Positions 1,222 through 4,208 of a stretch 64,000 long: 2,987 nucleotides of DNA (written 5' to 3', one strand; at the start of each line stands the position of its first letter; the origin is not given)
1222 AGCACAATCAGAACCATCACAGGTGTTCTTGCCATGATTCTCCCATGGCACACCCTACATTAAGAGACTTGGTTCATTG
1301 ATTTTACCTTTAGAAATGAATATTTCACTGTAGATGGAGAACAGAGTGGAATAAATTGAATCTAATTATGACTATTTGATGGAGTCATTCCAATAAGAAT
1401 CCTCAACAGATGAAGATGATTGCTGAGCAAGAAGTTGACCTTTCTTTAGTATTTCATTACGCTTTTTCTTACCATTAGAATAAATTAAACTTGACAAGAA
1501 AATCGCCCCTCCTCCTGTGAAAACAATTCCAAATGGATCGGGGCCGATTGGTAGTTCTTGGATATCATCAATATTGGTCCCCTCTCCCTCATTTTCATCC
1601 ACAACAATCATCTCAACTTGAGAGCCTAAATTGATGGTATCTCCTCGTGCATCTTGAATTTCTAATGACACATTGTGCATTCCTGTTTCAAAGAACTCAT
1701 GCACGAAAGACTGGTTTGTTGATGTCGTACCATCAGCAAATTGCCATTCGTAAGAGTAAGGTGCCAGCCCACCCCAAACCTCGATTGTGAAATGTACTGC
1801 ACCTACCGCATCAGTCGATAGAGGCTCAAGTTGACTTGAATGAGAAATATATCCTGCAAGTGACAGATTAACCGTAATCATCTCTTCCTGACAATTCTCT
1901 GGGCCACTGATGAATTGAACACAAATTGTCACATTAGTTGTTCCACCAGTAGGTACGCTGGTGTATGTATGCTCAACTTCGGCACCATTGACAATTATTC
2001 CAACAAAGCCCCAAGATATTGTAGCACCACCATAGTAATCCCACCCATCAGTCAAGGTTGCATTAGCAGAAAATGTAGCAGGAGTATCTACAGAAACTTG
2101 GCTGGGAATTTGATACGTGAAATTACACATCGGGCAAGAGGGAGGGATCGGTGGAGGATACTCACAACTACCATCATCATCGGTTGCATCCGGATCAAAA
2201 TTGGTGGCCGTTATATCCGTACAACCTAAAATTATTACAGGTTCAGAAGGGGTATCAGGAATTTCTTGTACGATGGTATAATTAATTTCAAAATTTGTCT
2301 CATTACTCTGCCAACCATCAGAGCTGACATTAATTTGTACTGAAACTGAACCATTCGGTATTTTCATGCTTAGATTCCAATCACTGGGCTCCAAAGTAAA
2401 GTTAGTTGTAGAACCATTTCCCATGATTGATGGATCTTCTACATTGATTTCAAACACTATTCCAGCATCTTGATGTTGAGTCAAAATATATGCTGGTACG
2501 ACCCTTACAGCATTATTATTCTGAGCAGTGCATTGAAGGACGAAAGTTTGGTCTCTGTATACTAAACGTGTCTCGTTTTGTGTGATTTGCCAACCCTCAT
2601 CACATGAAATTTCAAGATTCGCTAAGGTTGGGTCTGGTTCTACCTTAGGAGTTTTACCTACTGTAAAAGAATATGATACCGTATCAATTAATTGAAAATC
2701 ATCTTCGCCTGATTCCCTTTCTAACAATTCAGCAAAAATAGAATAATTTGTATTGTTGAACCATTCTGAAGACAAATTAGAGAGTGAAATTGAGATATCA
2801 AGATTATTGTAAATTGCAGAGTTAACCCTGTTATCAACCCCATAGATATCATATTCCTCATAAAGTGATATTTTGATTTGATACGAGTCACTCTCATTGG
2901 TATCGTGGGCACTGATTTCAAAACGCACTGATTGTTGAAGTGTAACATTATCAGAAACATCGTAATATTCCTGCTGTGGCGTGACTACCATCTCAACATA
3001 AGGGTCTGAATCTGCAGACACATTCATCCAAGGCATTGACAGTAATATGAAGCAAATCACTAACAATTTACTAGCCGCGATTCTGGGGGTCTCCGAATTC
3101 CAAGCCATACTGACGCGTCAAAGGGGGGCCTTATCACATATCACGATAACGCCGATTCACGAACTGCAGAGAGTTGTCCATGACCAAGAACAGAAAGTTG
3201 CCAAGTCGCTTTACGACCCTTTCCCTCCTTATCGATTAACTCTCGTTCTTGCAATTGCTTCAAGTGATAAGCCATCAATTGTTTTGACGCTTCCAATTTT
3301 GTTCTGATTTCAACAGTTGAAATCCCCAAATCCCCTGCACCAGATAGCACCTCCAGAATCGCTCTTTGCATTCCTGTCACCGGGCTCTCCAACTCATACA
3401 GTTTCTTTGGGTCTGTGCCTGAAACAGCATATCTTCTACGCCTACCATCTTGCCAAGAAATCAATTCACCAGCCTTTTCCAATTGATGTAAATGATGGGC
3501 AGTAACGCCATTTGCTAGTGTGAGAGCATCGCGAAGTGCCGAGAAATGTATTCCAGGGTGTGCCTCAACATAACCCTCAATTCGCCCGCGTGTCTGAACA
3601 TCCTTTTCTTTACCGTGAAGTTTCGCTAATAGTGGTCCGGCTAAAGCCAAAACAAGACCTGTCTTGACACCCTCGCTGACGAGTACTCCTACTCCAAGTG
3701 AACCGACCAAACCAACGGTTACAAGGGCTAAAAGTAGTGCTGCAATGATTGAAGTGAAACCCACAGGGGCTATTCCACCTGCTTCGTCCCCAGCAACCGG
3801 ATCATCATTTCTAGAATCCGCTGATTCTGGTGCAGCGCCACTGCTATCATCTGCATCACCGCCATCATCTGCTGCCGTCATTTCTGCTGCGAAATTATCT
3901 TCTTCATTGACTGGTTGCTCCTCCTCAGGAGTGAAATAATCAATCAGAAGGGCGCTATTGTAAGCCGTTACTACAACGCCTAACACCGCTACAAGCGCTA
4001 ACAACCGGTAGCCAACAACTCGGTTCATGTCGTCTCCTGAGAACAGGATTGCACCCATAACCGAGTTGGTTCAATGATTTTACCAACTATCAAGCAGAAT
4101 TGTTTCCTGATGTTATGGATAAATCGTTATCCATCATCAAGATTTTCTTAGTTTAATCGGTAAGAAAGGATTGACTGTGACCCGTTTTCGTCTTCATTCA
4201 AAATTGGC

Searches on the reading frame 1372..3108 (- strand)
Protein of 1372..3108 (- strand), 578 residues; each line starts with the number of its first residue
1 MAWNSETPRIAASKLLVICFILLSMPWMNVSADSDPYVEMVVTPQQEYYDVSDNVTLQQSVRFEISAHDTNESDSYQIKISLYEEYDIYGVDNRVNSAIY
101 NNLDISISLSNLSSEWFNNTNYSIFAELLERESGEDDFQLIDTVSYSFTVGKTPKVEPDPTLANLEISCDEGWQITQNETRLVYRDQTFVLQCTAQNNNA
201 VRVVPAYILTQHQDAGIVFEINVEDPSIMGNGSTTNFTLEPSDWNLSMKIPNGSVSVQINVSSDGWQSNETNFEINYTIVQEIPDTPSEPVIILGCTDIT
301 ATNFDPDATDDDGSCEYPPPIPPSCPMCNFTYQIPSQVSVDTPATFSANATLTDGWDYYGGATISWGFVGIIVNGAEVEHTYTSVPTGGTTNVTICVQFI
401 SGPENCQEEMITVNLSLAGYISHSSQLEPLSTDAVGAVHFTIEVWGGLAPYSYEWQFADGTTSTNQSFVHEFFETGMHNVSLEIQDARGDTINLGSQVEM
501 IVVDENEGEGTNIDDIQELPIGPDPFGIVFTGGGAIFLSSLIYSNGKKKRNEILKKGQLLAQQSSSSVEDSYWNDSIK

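Call 22: search_protein_families(library=pfam, proteins=[window:1372-3108:-], max_evalue=0.000001)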
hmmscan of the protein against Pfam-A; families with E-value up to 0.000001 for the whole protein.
window:1372-3108:- (578 aa): 2 families
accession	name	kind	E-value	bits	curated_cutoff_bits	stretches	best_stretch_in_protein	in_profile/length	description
PF18911.6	PKD_4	-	4.3e-10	40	27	1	449-493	33-77/85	PKD domain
PF00801.26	PKD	-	7.5e-07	29.5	23.5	0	438-490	17-71/80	PKD domain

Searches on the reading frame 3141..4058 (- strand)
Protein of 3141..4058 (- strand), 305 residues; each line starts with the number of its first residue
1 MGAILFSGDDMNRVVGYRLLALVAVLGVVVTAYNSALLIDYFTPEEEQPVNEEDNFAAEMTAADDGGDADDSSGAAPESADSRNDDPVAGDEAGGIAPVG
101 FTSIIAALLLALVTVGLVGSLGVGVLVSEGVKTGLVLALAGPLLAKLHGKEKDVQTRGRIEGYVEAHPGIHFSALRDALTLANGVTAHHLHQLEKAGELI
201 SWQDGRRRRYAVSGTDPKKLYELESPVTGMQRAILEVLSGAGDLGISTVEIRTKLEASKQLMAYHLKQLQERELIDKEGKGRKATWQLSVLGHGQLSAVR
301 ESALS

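Call 22: search_protein_families(library=pfam, proteins=[window:3141-4058:-], max_evalue=0.000001)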
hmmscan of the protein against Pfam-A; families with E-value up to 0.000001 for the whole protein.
window:3141-4058:- (305 aa): 3 families
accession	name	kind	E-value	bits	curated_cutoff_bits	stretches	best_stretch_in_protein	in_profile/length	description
PF24266.1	HTH_HVO_0163_N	-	9.4e-19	67.7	31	1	155-216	2-63/70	HVO_0163, N-terminal HTH domain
PF12840.13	HTH_20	-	9.5e-08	32.3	27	0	231-277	6-50/51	Helix-turn-helix domain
PF12802.13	MarR_2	-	6.5e-07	29.9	27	0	227-278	3-53/61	MarR family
